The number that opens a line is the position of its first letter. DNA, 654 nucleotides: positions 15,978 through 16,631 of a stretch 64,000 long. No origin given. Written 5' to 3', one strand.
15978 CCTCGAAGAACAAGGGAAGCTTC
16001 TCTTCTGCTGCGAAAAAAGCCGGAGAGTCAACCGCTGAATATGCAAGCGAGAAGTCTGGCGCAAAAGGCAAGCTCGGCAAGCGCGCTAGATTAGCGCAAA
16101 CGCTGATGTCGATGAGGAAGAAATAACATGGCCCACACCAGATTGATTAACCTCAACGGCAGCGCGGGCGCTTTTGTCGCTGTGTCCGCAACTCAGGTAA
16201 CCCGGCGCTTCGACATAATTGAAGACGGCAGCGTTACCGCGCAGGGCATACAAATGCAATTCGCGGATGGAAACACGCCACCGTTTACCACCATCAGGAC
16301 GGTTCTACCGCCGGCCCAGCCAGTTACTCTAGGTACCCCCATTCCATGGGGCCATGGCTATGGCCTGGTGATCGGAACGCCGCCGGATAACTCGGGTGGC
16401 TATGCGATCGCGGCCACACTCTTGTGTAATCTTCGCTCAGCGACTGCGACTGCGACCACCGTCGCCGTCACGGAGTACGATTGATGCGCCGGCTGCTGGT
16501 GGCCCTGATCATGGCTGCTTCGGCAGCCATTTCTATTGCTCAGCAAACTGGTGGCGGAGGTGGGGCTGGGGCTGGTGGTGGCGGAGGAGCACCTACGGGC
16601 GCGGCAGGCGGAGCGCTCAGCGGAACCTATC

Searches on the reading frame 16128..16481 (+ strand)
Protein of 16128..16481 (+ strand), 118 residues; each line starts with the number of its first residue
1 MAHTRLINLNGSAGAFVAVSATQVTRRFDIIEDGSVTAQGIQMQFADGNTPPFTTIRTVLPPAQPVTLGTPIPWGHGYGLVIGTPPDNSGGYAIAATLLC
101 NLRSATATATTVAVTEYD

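Call 90: find_homologous_proteins(query=window:16128-16481:+, max_evalue=0.001)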
Query window:16128-16481:+ (118 aa): 110 proteins with E <= 0.001 among 144 candidates.
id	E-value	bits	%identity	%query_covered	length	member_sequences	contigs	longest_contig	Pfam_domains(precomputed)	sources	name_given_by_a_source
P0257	2.7e-71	254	100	100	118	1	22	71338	-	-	-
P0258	2.0e-59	216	85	100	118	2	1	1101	-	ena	-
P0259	2.5e-55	203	82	100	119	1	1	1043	-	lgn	-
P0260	1.2e-49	184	73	100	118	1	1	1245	-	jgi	jgi:hypothetical protein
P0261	9.3e-49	182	75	100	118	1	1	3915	-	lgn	-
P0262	2.1e-46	174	72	100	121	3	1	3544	-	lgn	-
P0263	3.5e-46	173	72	100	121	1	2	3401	-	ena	-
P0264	1.4e-45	171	69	100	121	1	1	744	-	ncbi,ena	-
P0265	1.6e-45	171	69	100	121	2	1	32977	-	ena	-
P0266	5.6e-45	169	70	100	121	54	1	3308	-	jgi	jgi:hypothetical protein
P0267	8.0e-45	169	71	100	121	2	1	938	-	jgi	jgi:hypothetical protein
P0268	2.2e-44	168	69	100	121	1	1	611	-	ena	-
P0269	2.2e-44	168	68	100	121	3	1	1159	-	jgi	jgi:hypothetical protein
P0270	3.3e-44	167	67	100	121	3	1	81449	-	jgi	jgi:hypothetical protein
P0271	3.9e-44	167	68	100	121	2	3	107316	-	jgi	jgi:hypothetical protein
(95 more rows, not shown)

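Call 93: search_protein_families(library=ncbifam, proteins=[window:16128-16481:+], max_evalue=0.01)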
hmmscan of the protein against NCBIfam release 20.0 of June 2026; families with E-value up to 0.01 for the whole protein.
window:16128-16481:+ (118 aa): 0 families

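Call 95: search_protein_families(library=phrogs, proteins=[window:16128-16481:+], max_evalue=0.01)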
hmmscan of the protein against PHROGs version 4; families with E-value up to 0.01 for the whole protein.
window:16128-16481:+ (118 aa): 0 families

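Call 96: predict_structure(alignment_id=A6)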
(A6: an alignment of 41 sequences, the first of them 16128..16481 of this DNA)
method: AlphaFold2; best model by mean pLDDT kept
length: 118 residues; sequences in the alignment: 41
mean_pLDDT: 89.2   pTM: 0.80
mean pLDDT of the five models: 89.2, 85.6, 82.6, 82.4, 76.7
residues with pLDDT >= 90: 82; 70-90: 28; 50-70: 8; < 50: 0
segments of 3 or more residues with pLDDT < 50: none
pLDDT, mean of each block of 10 residues (from residue 1): 92 94 92 89 92 92 79 70 91 93 95 92
secondary structure, 60 per line:
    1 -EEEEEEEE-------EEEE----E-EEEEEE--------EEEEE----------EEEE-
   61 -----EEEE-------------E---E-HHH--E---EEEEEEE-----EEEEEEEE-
elements in order: E2-9 E17-20 E27-32 E41-45 E56-59 E66-69 E98-104 E110-117

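Call 98: fold_search(model_id=the predicted structure, library=pdb)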
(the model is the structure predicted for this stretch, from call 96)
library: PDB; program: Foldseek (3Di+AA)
matches with E <= 10: 1148; with E <= 0.001: 0
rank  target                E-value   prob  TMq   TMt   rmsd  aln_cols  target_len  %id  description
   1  7a02_A                1.2e-02  0.98  0.38  0.39   7.7       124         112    9  Bacillus endospore appendages form a novel family of disulfide-linked pili (released 2021-04-28)
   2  9bvk_A                1.8e-02  1.00  0.49  0.10   3.6       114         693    5  Vitamin K-dependent gamma-carboxylase with factor IX propeptide and glutamate-rich region and with vitamin K hydroquin (released 2025-01-22)
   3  1pm4_A                2.3e-02  0.99  0.45  0.46   6.2       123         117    6  Crystal structure of Yersinia pseudotuberculosis-derived mitogen (YPM) (released 2004-01-27)
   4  2zgt_A                2.4e-02  0.77  0.37  0.32  14.5       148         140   14  Crystal structure of Agrocybe aegerita lectin AAL mutant F93G (released 2009-01-20)
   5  4ind_A                2.5e-02  0.92  0.36  0.15   7.2       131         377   17  The Triple Jelly Roll Fold and Turret Assembly in an Archaeal Virus (released 2013-01-23)
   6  8pdz_A                2.8e-02  0.99  0.44  0.46   5.2       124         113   10  Recombinant Ena3A L-Type endospore appendages (released 2023-11-08)
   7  9l24_A                3.1e-02  1.00  0.49  0.10   4.9       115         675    4  cryo-EM structure of Vitamin K-dependent gamma-carboxylase complexed with Matrix Gla protein (released 2025-10-22)
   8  6l62_A                3.1e-02  0.89  0.41  0.29   8.5       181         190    7  Neutralization mechanism of a monoclonal antibody targeting a porcine circovirus type 2 Cap protein conformational epi (released 2020-02-12)
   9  5j36_A                3.5e-02  0.84  0.40  0.27  11.5       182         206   10  Crystal structure of 60-mer BFDV Capsid Protein (released 2016-05-04)
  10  9l6r_A                3.7e-02  1.00  0.49  0.10   3.7       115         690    5  double-mutant (K217A & K218A) Vitamin K-dependent gamma-carboxylase in complex with Coagulation factor IX and vitamin  (released 2025-10-08)
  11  9bvq_A                4.1e-02  1.00  0.50  0.11   3.7       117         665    5  Vitamin K-dependent gamma-carboxylase with TMG2 propeptide and glutamate-rich region (released 2025-01-22)
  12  9mqb_A                4.1e-02  1.00  0.51  0.10   3.7       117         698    5  Vitamin K-dependent gamma-carboxylase with Osteocalcin (mutant) and vitamin K hydroquinone and calcium (released 2025-10-08)
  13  5zju_1                4.1e-02  0.47  0.30  0.22  12.2       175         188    9  Crystal structure of in vitro expressed and assembled PCV2 Virus-like Particle (released 2019-02-20)
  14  9bur_A                4.3e-02  1.00  0.47  0.10   5.0       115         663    4  Structure of GGCX-BGP complex (released 2025-01-29)
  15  1zzb_A                4.3e-02  1.00  0.46  0.32   5.5       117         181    6  Crystal Structure of CoII HppE in Complex with Substrate (released 2005-07-26)
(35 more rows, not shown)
